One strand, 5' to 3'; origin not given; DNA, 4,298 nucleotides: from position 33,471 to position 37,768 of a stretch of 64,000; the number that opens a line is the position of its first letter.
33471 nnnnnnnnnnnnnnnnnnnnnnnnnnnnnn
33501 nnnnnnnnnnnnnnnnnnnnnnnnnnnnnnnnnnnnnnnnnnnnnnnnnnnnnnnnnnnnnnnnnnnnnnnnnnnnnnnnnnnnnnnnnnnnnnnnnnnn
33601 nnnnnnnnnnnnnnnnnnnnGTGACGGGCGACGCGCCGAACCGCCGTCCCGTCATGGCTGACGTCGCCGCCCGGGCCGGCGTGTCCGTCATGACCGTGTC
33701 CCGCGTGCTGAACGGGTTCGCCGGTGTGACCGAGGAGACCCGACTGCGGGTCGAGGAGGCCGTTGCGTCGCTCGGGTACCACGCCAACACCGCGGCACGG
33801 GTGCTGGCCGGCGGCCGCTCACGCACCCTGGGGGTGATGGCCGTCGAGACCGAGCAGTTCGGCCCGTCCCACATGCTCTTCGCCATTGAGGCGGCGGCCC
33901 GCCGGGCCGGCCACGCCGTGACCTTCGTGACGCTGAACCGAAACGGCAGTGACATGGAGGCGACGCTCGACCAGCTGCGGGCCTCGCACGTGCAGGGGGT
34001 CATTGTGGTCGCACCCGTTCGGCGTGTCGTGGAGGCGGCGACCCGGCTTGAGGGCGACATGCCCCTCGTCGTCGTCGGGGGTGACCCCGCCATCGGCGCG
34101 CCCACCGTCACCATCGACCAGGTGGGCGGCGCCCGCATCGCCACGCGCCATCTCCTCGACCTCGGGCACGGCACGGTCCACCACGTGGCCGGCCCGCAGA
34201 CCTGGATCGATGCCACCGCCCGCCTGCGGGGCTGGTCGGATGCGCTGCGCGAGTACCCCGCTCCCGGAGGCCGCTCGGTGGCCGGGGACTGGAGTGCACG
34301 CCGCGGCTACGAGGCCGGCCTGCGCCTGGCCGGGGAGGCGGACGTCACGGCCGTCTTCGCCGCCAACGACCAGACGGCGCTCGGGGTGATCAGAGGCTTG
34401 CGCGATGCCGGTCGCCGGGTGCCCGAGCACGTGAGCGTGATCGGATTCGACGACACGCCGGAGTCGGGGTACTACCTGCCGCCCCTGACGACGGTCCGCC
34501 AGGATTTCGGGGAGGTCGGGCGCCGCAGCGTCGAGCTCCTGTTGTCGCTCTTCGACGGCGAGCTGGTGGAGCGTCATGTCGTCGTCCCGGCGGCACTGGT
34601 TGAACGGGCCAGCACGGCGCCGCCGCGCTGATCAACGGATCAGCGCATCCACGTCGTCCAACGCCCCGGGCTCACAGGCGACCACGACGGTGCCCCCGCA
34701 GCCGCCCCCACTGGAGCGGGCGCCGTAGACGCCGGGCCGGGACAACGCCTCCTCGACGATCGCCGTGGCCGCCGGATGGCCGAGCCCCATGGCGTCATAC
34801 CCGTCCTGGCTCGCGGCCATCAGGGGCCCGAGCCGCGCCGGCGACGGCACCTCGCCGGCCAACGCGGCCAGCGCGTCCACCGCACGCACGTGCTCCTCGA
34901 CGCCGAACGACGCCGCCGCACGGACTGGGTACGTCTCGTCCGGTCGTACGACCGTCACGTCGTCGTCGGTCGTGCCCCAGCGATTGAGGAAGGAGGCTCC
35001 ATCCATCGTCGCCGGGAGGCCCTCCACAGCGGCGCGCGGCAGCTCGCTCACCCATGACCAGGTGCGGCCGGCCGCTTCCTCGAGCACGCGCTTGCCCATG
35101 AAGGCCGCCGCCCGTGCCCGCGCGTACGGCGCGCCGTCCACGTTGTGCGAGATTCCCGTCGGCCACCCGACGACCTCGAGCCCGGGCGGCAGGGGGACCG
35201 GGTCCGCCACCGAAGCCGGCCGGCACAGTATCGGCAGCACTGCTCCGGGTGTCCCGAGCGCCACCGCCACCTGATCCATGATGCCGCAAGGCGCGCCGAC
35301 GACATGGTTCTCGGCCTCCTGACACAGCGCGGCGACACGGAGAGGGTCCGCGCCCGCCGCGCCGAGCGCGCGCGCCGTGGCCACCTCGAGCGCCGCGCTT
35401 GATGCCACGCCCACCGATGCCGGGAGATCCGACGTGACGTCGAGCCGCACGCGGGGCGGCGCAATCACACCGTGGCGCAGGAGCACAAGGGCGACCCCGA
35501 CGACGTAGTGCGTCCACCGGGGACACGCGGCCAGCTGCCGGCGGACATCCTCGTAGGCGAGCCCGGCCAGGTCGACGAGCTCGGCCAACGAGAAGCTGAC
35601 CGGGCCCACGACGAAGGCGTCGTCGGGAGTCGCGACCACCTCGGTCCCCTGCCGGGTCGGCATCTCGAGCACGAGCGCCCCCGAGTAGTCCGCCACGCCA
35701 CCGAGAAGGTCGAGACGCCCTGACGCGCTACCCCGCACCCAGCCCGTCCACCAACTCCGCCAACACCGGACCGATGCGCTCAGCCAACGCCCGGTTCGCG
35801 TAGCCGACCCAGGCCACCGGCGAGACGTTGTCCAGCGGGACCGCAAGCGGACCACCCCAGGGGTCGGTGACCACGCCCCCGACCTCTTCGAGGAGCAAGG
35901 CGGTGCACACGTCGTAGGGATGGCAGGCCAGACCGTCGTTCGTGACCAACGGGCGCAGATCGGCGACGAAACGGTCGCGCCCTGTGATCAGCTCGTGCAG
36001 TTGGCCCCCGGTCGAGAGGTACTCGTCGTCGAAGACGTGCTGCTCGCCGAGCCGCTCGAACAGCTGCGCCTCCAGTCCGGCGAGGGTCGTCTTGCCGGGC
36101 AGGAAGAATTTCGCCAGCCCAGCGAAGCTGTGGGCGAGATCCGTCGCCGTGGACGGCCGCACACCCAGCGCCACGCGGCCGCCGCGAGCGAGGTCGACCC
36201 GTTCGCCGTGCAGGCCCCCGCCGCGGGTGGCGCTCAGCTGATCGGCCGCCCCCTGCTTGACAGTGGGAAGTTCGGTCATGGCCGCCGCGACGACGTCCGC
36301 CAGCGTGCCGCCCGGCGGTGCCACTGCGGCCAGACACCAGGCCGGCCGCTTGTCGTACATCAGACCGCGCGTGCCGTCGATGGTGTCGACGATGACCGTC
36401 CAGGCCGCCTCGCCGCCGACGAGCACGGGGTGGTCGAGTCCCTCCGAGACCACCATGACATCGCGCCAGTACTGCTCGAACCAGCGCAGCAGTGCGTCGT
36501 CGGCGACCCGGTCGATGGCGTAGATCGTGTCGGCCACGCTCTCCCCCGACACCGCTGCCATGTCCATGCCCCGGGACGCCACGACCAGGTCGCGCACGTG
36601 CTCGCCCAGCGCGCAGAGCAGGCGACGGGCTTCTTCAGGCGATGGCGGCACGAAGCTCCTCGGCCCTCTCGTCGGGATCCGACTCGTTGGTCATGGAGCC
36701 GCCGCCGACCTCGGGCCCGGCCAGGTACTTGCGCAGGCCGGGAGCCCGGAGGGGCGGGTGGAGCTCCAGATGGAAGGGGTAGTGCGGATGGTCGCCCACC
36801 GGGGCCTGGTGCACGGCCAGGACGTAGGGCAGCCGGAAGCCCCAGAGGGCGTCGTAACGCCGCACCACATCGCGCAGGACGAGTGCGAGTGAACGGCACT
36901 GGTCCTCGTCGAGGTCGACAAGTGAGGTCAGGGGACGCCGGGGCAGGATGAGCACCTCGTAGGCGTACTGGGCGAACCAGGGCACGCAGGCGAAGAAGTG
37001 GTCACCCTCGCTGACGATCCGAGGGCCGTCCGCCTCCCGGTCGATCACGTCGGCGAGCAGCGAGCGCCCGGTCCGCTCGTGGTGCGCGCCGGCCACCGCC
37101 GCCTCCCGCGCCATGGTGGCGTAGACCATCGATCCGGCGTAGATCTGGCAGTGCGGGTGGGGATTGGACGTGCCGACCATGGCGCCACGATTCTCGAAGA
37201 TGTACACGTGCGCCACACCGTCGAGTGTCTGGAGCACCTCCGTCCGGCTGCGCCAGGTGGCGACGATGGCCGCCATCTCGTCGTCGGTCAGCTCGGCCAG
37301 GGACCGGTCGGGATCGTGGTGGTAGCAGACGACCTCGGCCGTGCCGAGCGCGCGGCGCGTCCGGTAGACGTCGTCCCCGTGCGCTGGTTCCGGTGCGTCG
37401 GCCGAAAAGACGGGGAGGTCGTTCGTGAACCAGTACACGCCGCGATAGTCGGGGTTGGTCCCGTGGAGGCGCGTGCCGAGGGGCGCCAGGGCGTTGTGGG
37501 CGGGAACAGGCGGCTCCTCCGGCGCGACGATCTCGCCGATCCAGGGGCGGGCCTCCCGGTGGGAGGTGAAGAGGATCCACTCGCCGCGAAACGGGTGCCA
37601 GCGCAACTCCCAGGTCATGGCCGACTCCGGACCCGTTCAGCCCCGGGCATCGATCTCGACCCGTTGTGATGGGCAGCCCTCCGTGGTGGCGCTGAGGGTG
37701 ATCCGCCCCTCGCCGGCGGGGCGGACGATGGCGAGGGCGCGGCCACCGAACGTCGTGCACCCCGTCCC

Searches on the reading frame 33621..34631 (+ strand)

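Call 22: search_protein_families(library=pfam, proteins=[window:33621-34631:+])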
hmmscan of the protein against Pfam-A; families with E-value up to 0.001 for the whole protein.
window:33621-34631:+ (336 aa): 5 families
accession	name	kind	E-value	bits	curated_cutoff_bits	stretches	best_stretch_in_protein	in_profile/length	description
PF13377.12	Peripla_BP_3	-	2.3e-33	116.1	26.5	1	176-332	2-167/167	Periplasmic binding protein-like domain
PF00356.27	LacI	-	7.8e-18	64.5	27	1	12-56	2-46/46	Bacterial regulatory proteins, lacI family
PF00532.27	Peripla_BP_1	-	6e-16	59.2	22.2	1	84-322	18-273/281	Periplasmic binding proteins and sugar binding domain of LacI family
PF13407.12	Peripla_BP_4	-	1.4e-15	58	35.1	1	88-314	19-257/258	Periplasmic binding protein domain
PF13560.12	HTH_31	-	0.00069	20.3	27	0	13-39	18-45/64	Helix-turn-helix domain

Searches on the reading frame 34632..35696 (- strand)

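Call 22: search_protein_families(library=pfam, proteins=[window:34632-35696:-])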
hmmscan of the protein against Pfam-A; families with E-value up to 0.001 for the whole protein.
window:34632-35696:- (354 aa): 2 families
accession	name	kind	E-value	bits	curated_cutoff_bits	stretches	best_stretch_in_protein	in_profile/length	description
PF00288.32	GHMP_kinases_N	-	5.3e-16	59.1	22.3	1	64-148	2-86/87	GHMP kinases N terminal domain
PF08544.19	GHMP_kinases_C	-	4.9e-07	30.5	21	1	284-345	8-71/85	GHMP kinases C terminal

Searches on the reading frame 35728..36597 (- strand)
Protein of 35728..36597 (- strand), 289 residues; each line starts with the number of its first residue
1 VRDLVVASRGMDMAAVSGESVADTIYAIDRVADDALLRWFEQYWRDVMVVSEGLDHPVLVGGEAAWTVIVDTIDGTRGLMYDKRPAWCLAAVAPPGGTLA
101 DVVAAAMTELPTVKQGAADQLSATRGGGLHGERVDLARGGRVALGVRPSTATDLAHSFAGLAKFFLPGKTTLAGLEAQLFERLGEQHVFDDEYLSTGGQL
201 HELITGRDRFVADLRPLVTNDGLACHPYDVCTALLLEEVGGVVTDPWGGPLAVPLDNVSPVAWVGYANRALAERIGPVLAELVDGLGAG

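Call 23: search_protein_families(library=pfam, proteins=[window:35728-36597:-])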
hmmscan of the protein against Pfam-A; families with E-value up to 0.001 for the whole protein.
window:35728-36597:- (289 aa): 1 family
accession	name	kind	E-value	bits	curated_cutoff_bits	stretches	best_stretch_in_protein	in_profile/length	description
PF00459.30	Inositol_P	-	2.9e-09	37.3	27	1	18-257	35-249/271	Inositol monophosphatase family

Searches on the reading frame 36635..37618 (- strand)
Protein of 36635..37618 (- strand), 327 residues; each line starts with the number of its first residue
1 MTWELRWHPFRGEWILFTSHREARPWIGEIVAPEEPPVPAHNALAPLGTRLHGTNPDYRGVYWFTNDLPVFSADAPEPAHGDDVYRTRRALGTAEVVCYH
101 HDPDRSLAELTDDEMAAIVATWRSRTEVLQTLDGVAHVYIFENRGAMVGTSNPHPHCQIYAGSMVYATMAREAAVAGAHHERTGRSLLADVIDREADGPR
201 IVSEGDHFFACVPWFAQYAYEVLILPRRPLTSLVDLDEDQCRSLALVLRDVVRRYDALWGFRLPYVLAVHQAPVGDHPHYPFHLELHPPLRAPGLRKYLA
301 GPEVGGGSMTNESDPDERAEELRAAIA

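Call 23: search_protein_families(library=pfam, proteins=[window:36635-37618:-])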
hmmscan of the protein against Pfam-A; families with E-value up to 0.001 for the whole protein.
window:36635-37618:- (327 aa): 2 families
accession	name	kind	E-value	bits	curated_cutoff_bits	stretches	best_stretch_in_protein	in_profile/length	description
PF01087.27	GalP_UDP_transf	-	4.4e-34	119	22.1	1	5-164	14-182/184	Galactose-1-phosphate uridyl transferase, N-terminal domain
PF02744.22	GalP_UDP_tr_C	-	5.5e-18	65.7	29.2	1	182-312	11-144/165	Galactose-1-phosphate uridyl transferase, C-terminal domain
